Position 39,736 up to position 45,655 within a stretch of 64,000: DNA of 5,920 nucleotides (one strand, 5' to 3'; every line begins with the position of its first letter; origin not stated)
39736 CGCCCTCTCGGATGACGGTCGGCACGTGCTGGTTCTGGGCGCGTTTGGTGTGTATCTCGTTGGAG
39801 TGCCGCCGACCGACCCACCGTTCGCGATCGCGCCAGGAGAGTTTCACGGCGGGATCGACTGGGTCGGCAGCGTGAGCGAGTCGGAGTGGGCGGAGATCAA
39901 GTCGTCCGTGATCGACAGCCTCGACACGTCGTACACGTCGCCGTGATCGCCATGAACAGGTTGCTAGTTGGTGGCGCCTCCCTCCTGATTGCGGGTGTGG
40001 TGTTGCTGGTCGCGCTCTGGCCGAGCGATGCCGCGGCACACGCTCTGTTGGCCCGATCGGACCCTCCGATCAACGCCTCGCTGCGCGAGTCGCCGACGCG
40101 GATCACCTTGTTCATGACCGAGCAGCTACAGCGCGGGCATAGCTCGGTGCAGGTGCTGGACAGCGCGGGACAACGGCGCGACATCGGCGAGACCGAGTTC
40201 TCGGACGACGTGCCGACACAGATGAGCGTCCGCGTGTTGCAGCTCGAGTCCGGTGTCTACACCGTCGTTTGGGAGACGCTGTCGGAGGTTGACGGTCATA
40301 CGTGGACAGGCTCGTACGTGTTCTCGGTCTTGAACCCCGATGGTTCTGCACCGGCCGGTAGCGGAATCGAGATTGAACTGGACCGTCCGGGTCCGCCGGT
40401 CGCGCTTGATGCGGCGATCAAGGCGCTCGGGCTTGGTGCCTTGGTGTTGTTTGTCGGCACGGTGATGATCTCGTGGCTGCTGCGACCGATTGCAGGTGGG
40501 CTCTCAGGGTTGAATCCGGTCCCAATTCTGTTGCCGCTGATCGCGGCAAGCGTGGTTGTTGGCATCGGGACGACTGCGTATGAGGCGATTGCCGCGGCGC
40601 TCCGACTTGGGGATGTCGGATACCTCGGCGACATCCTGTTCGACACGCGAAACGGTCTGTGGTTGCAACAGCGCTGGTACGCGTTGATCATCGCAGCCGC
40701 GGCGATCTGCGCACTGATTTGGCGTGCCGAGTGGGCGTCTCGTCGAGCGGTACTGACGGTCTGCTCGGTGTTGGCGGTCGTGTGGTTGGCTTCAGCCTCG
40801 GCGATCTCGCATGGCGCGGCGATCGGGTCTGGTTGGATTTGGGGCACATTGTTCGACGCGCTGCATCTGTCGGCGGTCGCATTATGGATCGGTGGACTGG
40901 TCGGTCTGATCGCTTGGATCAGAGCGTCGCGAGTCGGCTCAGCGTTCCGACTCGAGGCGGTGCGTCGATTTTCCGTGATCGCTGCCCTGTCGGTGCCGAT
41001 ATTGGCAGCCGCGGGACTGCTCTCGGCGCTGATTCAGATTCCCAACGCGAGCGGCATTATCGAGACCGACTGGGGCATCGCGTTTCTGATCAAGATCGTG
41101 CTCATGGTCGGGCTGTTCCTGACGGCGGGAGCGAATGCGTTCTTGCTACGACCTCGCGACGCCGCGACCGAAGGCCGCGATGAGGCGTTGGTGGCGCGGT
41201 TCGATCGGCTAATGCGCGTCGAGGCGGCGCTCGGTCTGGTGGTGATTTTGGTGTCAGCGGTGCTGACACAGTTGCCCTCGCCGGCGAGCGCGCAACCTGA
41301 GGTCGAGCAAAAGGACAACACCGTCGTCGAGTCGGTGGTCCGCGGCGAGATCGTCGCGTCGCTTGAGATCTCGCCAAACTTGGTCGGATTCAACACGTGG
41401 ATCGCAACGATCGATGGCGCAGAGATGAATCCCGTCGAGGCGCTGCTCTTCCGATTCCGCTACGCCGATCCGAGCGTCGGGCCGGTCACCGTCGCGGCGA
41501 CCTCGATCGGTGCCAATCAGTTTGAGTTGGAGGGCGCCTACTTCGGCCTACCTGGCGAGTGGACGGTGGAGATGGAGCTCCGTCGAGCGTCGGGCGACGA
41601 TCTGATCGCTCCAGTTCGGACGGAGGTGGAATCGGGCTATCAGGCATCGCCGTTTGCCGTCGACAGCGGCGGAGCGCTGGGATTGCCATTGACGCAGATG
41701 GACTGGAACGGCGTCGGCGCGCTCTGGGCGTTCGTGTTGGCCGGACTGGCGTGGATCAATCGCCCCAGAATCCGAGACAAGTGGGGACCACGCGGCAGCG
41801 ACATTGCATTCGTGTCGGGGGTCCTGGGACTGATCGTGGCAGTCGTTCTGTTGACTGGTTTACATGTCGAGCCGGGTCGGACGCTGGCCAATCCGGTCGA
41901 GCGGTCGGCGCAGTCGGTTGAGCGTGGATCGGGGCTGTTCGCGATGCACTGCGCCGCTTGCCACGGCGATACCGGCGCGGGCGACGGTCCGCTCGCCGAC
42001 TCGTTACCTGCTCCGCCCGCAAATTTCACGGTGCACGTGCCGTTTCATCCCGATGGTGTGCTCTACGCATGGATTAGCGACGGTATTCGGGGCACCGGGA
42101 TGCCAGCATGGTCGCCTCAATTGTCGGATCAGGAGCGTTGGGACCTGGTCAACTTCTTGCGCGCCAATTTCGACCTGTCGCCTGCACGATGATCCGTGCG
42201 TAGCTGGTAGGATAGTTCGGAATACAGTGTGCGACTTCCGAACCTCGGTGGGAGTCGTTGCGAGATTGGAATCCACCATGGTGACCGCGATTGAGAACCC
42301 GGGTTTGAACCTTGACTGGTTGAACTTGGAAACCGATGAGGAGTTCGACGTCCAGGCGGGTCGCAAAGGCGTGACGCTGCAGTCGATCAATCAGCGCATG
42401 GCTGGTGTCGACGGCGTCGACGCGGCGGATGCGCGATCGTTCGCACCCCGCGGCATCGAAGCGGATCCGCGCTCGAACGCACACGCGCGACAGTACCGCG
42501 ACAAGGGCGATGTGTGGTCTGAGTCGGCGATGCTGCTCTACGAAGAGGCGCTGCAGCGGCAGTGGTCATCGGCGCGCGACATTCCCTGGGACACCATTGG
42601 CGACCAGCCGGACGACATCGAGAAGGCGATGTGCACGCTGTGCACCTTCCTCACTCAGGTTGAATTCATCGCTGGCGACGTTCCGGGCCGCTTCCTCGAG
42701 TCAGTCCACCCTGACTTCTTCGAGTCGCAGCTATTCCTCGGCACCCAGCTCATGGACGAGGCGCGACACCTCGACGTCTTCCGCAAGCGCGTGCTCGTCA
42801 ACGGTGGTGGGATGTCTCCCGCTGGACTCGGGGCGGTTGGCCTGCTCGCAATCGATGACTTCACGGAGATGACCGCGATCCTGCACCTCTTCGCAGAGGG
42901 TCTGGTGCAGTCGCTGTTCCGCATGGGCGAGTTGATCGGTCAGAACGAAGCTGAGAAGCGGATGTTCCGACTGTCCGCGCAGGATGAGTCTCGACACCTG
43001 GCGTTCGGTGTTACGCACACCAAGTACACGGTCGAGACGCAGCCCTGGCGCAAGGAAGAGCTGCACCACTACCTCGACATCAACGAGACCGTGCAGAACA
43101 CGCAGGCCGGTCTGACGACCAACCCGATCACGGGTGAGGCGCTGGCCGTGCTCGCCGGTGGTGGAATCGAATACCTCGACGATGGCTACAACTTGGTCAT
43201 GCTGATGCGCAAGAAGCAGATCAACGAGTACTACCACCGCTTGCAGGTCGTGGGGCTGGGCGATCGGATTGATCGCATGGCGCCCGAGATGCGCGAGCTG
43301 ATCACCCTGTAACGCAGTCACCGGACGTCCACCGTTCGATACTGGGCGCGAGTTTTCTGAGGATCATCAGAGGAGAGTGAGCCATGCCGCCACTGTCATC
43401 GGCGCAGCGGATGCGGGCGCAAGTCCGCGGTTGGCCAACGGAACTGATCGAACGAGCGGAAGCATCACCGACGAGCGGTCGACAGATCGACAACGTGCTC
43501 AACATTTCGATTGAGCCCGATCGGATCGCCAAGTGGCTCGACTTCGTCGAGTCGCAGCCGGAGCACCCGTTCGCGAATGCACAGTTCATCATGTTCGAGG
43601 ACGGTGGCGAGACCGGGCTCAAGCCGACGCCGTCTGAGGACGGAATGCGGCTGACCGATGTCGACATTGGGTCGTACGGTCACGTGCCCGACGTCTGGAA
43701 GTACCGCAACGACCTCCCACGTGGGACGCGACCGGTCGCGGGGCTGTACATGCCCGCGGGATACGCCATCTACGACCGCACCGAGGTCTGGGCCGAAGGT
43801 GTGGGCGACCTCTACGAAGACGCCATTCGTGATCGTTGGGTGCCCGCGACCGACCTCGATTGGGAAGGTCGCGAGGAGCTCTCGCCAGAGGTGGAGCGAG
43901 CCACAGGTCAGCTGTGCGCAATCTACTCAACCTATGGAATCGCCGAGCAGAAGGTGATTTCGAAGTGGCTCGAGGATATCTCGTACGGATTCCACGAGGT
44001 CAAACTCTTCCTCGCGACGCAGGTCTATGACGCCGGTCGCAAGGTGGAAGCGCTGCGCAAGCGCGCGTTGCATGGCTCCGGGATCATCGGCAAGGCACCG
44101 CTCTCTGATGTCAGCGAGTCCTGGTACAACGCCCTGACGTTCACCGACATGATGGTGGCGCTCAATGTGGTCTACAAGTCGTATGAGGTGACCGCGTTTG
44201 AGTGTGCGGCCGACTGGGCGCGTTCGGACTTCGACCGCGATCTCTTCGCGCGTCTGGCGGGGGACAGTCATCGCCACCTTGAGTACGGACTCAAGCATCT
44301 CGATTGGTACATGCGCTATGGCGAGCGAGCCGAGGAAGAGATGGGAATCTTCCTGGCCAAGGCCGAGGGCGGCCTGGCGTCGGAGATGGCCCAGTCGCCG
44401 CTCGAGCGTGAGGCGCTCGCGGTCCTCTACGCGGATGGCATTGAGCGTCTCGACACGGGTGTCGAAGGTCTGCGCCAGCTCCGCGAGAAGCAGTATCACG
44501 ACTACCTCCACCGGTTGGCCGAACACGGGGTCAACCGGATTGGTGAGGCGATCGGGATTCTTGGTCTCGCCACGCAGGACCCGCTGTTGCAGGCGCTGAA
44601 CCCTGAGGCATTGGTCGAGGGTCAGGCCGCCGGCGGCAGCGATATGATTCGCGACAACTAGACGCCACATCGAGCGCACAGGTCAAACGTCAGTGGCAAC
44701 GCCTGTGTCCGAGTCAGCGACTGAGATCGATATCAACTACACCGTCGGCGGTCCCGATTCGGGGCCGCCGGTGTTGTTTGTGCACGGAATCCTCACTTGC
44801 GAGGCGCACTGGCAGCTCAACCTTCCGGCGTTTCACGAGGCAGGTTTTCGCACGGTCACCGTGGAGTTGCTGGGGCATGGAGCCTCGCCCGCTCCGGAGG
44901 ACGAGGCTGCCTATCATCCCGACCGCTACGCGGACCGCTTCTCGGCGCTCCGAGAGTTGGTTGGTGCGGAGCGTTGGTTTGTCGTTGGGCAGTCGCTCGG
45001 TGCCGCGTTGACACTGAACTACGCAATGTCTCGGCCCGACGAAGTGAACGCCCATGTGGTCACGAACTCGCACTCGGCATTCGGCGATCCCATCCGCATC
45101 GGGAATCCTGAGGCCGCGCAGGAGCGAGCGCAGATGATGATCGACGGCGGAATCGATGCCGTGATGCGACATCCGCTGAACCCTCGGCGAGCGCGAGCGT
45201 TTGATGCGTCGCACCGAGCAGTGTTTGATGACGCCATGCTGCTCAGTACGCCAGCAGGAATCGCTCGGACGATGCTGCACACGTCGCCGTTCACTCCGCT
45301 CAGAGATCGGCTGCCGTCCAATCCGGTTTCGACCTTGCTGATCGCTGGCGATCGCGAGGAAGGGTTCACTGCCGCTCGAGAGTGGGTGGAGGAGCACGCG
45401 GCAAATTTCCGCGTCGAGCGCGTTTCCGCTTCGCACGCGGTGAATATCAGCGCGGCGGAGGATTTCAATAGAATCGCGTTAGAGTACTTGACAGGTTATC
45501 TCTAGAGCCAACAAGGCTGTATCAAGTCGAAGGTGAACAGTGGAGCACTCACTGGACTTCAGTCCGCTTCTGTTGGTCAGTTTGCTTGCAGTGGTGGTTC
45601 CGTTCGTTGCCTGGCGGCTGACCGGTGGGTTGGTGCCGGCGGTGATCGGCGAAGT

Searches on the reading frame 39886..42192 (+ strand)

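Call 58: search_protein_families(library=pfam, proteins=[window:39886-42192:+], max_evalue=0.00001)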
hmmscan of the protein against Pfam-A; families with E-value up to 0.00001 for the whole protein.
window:39886-42192:+ (768 aa): 4 families
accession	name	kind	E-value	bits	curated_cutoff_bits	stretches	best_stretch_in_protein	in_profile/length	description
PF05425.18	CopD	-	2.4e-18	66.9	32.1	1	357-460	2-105/105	Copper resistance protein D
PF04234.18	CopC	-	1.1e-15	58.8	23.3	1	52-148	1-92/92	CopC domain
PF13442.11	Cytochrome_CBB3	-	1.3e-12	48.3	27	1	677-758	2-68/68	Cytochrome C oxidase, cbb3-type, subunit III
PF00034.26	Cytochrom_C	-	5e-11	44.2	21.3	1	678-759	1-87/90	Cytochrome c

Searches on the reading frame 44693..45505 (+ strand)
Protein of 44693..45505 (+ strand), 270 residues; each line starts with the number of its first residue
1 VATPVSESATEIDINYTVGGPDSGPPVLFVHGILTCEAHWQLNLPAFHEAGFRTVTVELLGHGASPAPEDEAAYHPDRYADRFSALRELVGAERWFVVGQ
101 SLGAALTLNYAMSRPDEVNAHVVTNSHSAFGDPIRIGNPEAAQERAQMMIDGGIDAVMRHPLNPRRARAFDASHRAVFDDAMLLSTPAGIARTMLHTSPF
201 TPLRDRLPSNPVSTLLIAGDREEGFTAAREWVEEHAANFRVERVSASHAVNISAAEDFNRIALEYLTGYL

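Call 58: search_protein_families(library=pfam, proteins=[window:44693-45505:+], max_evalue=0.00001)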
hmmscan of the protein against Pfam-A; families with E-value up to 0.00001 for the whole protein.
window:44693-45505:+ (270 aa): 3 families
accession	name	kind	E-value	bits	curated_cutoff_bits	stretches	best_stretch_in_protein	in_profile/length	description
PF00561.26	Abhydrolase_1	-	4.2e-18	66.3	25.8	1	25-127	1-106/245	alpha/beta hydrolase fold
PF12697.13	Abhydrolase_6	-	6.2e-16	60.2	26.3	1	27-260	1-216/217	Alpha/beta hydrolase family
PF12146.15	Hydrolase_4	-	3.3e-07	30.3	27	1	27-129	7-112/239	Serine aminopeptidase, S33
